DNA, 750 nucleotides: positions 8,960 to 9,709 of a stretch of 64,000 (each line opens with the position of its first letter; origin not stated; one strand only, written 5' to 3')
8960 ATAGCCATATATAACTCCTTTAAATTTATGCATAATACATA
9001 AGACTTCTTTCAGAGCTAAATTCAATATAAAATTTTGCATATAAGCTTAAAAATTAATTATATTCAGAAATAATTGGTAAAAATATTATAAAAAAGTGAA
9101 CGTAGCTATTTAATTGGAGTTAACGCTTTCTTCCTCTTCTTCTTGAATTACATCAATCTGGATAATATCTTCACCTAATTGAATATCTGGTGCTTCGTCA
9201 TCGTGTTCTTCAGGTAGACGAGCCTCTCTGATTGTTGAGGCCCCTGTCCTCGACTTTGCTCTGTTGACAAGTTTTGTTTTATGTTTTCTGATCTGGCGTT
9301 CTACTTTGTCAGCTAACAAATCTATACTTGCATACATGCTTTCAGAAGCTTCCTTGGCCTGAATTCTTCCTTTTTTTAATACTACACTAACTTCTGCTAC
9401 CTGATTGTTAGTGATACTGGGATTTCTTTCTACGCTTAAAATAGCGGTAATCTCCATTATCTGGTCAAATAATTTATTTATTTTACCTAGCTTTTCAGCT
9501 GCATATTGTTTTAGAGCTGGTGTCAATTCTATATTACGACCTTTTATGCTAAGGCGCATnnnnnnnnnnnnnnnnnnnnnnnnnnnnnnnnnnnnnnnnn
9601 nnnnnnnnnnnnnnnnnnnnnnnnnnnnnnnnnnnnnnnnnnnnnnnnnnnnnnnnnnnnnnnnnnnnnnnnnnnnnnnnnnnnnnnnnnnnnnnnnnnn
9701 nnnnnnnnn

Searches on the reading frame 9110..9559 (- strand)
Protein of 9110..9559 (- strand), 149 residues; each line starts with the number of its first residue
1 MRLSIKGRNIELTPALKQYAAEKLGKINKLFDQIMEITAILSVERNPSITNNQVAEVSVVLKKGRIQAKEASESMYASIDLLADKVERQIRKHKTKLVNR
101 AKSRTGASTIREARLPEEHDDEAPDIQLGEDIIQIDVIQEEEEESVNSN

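Call 9: find_related_loci(query=window:9110-9559:-, collection=genome_contigs, flank=4000)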
Query window:9110-9559:- (149 aa) in genome_contigs; peptide patterns used: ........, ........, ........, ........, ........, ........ (x = any residue, [..] = any of these).
600 stretches matched a pattern (row limit reached: there are more); 527 encode a relative of the query (tblastn E <= 1e-3); the best 80 are kept; 80 distinct loci.
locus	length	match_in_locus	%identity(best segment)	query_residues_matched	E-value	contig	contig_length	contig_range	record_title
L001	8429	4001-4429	77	1-142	4e-67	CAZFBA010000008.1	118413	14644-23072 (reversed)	MAG TPA_asm: uncultured Gammaproteobacteria bacterium isolate SRP241341_co1_276 genome assembly, contig: NODE_175_length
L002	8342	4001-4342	44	1-124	3e-26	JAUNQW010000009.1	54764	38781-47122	MAG: Atopococcus tabaci isolate S39M_St_73 NODE_35_length_54764_cov_12.175163, whole genome shotgun sequence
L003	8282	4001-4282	44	5-103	3e-24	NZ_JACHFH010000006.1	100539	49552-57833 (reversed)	Pectinatus brassicae strain DSM 24661 Ga0415362_06, whole genome shotgun sequence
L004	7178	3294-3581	43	3-102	4e-24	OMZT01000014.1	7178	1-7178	uncultured Veillonellaceae bacterium isolate RUG114 genome assembly, contig: k87_3119464, whole genome shotgun sequence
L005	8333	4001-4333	45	1-118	1e-23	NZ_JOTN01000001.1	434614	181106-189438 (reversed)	Bacillus manliponensis strain JCM 15802 contig1, whole genome shotgun sequence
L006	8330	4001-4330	45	1-117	1e-23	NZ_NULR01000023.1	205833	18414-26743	Bacillus cereus strain AFS041003 AFS041003_64_F12_Contig23_140404, whole genome shotgun sequence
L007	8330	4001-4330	45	1-117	2e-23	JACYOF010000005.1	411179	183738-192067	Bacillus thuringiensis strain s1930 strain_1930_contig5, whole genome shotgun sequence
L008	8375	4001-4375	40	1-128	2e-23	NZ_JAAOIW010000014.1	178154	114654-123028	Paenibacillus agricola strain S3N08 contig14, whole genome shotgun sequence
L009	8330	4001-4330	45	1-117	2e-23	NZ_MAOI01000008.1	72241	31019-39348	Bacillus paramycoides strain NH24A2 contig105, whole genome shotgun sequence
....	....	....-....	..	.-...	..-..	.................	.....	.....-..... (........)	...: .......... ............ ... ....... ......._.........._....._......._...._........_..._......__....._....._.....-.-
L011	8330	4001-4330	45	1-117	2e-23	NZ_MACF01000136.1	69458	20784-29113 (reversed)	Bacillus mobilis strain 0711P9-1 contig84, whole genome shotgun sequence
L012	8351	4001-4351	39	1-122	2e-23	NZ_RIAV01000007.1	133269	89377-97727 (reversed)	Ectobacillus antri strain SYSU K30001 Scaffold7, whole genome shotgun sequence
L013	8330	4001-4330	45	1-117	2e-23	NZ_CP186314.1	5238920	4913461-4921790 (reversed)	Bacillus thuringiensis strain lyx16 chromosome, complete genome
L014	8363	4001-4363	43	1-126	5e-23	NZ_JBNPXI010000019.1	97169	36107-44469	Brassicibacter mesophilus strain DSM 24659 Ga0415269_19, whole genome shotgun sequence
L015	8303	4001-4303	45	1-107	5e-23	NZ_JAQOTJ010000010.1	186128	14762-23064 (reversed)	Bacillus sp. BP-3 st12-3_scaffold10, whole genome shotgun sequence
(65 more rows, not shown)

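Call 16: find_homologous_proteins(query=window:9110-9559:-, max_evalue=1e-20)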
Query window:9110-9559:- (149 aa): 54 proteins with E <= 1e-20 among 202 candidates.
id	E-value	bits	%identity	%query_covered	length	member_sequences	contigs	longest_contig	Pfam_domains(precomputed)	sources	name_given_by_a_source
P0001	2.5e-75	269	91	100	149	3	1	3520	PF02482.26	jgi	jgi:putative sigma-54 modulation protein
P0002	3.2e-63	230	77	100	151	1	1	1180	PF02482.26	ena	-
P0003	7.2e-63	229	80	97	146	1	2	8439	PF02482.26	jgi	-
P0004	4.0e-62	226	76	100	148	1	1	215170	PF02482.26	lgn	-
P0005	6.9e-62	225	77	97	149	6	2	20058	PF02482.26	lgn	-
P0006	7.8e-62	225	78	95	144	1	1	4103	PF02482.26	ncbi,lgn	ncbi:MAG: ribosome-associated translation inhibitor RaiA [Vampirovibrionia bacterium]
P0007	8.6e-61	222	78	97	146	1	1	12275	PF02482.26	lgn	-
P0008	1.4e-60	221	78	95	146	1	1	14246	PF02482.26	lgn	-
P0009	6.1e-59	216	77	97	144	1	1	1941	PF02482.26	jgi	jgi:putative sigma-54 modulation protein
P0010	1.8e-58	214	78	95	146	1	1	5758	PF02482.26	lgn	-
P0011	4.1e-58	213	77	95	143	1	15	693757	PF02482.26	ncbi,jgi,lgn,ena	jgi:putative sigma-54 modulation protein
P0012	6.6e-58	212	76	97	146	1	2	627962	PF02482.26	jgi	jgi:putative sigma-54 modulation protein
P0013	8.9e-58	212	78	93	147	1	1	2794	PF02482.26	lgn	-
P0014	1.1e-56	208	73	95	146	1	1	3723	PF02482.26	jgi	jgi:putative sigma-54 modulation protein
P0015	5.8e-55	203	72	96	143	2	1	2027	PF02482.26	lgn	-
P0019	7.8e-50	186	70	95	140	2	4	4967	PF02482.26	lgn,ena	-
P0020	3.1e-49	184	79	76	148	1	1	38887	PF02482.26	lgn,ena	-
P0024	1.9e-44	169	68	96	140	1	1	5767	PF02482.26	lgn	-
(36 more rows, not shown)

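Call 17: find_encoding_contigs(protein=P0001, flank=2500, max_places=2)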
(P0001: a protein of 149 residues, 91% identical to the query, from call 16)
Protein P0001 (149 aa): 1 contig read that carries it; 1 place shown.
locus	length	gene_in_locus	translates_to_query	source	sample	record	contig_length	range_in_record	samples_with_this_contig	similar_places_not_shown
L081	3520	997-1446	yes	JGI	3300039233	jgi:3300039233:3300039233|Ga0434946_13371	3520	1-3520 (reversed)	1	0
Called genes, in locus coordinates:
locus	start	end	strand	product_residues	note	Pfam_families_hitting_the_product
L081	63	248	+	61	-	-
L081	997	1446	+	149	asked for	PF02482:Ribosomal_S30AE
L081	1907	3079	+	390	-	PF00465:Fe-ADH, PF13685:Fe-ADH_2, PF25137:ADH_Fe_C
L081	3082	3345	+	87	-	-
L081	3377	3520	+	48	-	?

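Call 18: find_encoding_contigs(protein=P0004, flank=2500, max_places=2)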
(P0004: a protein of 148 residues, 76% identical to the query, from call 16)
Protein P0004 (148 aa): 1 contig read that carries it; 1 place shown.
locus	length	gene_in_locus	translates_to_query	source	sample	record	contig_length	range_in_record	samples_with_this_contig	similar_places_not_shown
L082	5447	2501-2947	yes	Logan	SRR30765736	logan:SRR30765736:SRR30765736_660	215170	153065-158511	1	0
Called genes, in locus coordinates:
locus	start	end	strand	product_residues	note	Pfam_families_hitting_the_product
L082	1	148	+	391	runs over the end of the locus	-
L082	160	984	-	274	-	PF00175:NAD_binding_1 (weak), PF10418:DHODB_Fe-S_bind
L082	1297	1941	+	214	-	-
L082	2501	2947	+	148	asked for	PF02482:Ribosomal_S30AE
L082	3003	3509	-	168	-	-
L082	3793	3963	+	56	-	-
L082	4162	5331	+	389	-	PF00465:Fe-ADH, PF13685:Fe-ADH_2, PF25137:ADH_Fe_C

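Call 19: find_encoding_contigs(protein=P0011, flank=2500, max_places=3)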
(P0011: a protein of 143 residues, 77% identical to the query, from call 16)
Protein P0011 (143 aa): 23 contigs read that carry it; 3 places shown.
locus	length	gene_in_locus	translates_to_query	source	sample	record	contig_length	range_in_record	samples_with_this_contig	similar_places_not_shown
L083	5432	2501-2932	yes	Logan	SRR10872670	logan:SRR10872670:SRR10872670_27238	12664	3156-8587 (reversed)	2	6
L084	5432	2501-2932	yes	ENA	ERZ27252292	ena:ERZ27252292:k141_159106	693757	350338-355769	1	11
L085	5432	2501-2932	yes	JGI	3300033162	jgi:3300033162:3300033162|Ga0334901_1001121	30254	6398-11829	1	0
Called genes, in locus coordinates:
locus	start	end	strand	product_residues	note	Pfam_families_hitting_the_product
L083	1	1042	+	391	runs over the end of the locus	-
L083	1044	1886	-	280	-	PF00175:NAD_binding_1, PF10418:DHODB_Fe-S_bind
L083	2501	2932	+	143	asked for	PF02482:Ribosomal_S30AE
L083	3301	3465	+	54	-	-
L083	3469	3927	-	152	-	PF12569:NatA_aux_su (weak)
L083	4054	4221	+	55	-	-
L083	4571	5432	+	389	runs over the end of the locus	PF00465:Fe-ADH, PF13685:Fe-ADH_2, PF25137:ADH_Fe_C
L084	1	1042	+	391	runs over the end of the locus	-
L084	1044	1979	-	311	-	PF00175:NAD_binding_1, PF10418:DHODB_Fe-S_bind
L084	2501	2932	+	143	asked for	PF02482:Ribosomal_S30AE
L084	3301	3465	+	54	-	-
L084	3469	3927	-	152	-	PF12569:NatA_aux_su (weak)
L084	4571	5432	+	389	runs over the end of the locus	PF00465:Fe-ADH, PF13685:Fe-ADH_2, PF25137:ADH_Fe_C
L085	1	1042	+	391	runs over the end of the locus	-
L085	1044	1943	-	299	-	PF00175:NAD_binding_1, PF10418:DHODB_Fe-S_bind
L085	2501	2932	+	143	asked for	PF02482:Ribosomal_S30AE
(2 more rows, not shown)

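Call 20: find_encoding_contigs(protein=P0012, flank=2500, max_places=2)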
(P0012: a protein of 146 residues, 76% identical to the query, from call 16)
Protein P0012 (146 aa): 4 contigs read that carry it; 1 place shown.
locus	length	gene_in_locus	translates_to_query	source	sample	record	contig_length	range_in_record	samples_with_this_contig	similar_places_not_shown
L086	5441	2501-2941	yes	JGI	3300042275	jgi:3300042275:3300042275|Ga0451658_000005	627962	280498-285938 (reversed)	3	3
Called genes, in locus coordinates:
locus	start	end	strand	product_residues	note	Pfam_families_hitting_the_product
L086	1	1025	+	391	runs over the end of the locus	-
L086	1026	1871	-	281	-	PF00175:NAD_binding_1, PF10418:DHODB_Fe-S_bind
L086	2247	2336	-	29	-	-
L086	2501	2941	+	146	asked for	PF02482:Ribosomal_S30AE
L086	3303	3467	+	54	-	-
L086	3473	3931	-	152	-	PF12569:NatA_aux_su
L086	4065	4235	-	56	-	-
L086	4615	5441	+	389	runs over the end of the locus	PF00465:Fe-ADH, PF13685:Fe-ADH_2, PF25137:ADH_Fe_C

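Call 21: find_encoding_contigs(protein=P0003, flank=2500, max_places=2)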
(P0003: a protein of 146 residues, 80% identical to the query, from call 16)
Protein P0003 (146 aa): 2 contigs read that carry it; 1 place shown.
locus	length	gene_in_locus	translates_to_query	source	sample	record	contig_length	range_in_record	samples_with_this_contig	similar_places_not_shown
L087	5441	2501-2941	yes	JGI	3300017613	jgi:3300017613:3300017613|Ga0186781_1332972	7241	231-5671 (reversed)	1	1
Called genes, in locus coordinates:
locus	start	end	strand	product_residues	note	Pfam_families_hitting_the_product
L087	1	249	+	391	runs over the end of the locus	-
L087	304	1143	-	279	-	PF00175:NAD_binding_1, PF10418:DHODB_Fe-S_bind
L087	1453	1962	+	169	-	-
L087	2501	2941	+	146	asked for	PF02482:Ribosomal_S30AE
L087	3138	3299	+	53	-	-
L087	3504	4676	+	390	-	PF00465:Fe-ADH, PF13685:Fe-ADH_2, PF25137:ADH_Fe_C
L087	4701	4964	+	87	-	-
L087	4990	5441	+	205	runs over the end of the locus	PF02545:Maf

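Call 22: find_encoding_contigs(protein=P0005, flank=2500, max_places=2)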
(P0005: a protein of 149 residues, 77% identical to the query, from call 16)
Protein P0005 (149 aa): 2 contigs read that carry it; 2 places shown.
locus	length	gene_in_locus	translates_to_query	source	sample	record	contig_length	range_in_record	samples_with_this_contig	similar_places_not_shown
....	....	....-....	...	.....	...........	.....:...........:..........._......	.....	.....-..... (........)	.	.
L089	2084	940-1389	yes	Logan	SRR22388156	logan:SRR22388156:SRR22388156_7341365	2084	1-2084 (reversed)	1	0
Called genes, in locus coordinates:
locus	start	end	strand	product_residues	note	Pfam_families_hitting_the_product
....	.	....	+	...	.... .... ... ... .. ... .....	-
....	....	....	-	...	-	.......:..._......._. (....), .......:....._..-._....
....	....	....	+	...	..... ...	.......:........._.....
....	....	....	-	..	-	-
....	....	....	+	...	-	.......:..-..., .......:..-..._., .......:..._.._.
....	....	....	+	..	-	-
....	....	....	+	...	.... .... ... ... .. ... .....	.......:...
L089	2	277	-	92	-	?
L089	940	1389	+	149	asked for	PF02482:Ribosomal_S30AE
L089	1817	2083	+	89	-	?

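Call 23: find_encoding_contigs(protein=P0007, flank=2500, max_places=2)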
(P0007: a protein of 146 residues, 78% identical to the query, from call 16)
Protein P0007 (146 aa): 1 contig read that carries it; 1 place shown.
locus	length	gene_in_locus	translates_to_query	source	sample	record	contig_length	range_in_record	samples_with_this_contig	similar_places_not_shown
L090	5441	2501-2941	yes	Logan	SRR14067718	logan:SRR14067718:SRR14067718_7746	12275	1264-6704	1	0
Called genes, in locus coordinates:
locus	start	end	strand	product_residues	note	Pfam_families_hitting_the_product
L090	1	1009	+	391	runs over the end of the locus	-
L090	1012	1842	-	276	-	PF00175:NAD_binding_1, PF10418:DHODB_Fe-S_bind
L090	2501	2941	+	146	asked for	PF02482:Ribosomal_S30AE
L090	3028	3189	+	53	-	-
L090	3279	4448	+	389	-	PF00465:Fe-ADH, PF13685:Fe-ADH_2, PF25137:ADH_Fe_C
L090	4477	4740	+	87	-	-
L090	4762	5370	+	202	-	PF02545:Maf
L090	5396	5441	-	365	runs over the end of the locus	PF00575:S1, PF13509:S1_2 (faint), PF23459:S1_RRP5 (faint), PF00575:S1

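Call 24: find_encoding_contigs(protein=P0008, flank=2500, max_places=2)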
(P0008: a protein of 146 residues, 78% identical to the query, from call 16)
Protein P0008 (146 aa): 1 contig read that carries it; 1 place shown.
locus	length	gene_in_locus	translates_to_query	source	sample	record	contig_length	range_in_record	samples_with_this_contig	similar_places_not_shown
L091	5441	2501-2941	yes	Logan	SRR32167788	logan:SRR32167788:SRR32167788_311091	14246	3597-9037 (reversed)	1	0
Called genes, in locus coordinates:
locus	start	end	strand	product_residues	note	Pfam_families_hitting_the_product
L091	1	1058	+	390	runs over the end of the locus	-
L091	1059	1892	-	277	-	PF00175:NAD_binding_1 (weak), PF10418:DHODB_Fe-S_bind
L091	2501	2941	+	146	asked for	PF02482:Ribosomal_S30AE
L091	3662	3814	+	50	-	-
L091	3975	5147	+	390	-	PF00465:Fe-ADH, PF13685:Fe-ADH_2, PF25137:ADH_Fe_C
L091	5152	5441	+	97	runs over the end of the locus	-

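Call 25: find_encoding_contigs(protein=P0020, flank=2500, max_places=2)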
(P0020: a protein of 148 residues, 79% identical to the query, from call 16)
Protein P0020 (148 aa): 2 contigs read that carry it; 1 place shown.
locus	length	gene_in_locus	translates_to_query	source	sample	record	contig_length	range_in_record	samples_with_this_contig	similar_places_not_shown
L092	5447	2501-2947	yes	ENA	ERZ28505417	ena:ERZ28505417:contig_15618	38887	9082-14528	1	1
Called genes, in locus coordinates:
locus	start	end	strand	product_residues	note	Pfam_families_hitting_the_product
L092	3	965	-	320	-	-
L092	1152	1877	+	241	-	-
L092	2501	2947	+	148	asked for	PF02482:Ribosomal_S30AE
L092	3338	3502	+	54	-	-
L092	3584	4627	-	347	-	PF01791:DeoC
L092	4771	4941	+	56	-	-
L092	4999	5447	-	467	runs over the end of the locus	PF14691:Fer4_20, PF07992:Pyr_redox_2, PF12831:FAD_oxidored (faint), PF13450:NAD_binding_8, PF13738:Pyr_redox_3 (weak), PF00070:Pyr_redox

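Call 26: find_encoding_contigs(protein=P0024, flank=2500, max_places=2)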
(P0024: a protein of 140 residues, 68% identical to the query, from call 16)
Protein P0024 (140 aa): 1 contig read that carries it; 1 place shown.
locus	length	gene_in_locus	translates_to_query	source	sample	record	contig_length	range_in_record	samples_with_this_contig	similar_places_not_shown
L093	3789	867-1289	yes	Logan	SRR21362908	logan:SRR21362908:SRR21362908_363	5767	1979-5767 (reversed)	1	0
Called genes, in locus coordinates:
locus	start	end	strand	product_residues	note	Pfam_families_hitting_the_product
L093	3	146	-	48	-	?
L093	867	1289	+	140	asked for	PF02482:Ribosomal_S30AE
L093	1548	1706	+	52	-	-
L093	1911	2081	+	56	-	-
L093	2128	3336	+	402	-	PF00465:Fe-ADH, PF13685:Fe-ADH_2, PF25137:ADH_Fe_C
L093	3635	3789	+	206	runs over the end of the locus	PF02545:Maf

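Call 35: find_encoding_contigs(protein=P0019, flank=2500, max_places=3)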
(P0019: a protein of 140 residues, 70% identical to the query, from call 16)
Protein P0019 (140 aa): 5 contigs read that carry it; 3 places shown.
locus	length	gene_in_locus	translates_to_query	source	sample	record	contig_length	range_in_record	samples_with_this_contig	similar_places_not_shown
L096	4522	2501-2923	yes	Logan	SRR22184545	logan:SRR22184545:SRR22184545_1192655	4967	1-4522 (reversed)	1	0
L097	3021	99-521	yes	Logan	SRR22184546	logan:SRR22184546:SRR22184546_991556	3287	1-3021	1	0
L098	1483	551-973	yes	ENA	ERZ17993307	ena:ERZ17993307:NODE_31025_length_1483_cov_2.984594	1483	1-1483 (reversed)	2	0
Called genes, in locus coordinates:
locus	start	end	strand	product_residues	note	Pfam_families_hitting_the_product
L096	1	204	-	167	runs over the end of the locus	PF00583:Acetyltransf_1 (weak), PF13673:Acetyltransf_10 (weak), PF13508:Acetyltransf_7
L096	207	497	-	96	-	PF08681:TacA1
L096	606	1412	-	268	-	-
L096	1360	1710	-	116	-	-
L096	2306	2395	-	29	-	-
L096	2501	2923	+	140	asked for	PF02482:Ribosomal_S30AE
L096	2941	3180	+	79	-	-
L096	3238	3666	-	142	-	-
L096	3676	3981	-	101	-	PF09907:HigB_toxin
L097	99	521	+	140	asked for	PF02482:Ribosomal_S30AE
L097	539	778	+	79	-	-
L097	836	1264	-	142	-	-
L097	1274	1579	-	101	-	PF09907:HigB_toxin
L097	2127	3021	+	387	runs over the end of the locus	?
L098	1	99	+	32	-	?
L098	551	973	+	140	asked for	PF02482:Ribosomal_S30AE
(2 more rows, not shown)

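Call 36: find_encoding_contigs(protein=P0014, flank=2500, max_places=2)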
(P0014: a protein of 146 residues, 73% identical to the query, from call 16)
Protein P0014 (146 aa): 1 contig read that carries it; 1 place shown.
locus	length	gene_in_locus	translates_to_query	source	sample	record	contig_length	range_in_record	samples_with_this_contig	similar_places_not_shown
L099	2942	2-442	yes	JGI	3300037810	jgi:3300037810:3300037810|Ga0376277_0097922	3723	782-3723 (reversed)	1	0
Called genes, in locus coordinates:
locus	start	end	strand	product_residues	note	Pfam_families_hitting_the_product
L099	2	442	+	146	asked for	PF02482:Ribosomal_S30AE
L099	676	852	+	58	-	-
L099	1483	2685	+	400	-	PF00465:Fe-ADH, PF13685:Fe-ADH_2, PF25137:ADH_Fe_C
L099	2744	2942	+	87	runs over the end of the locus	-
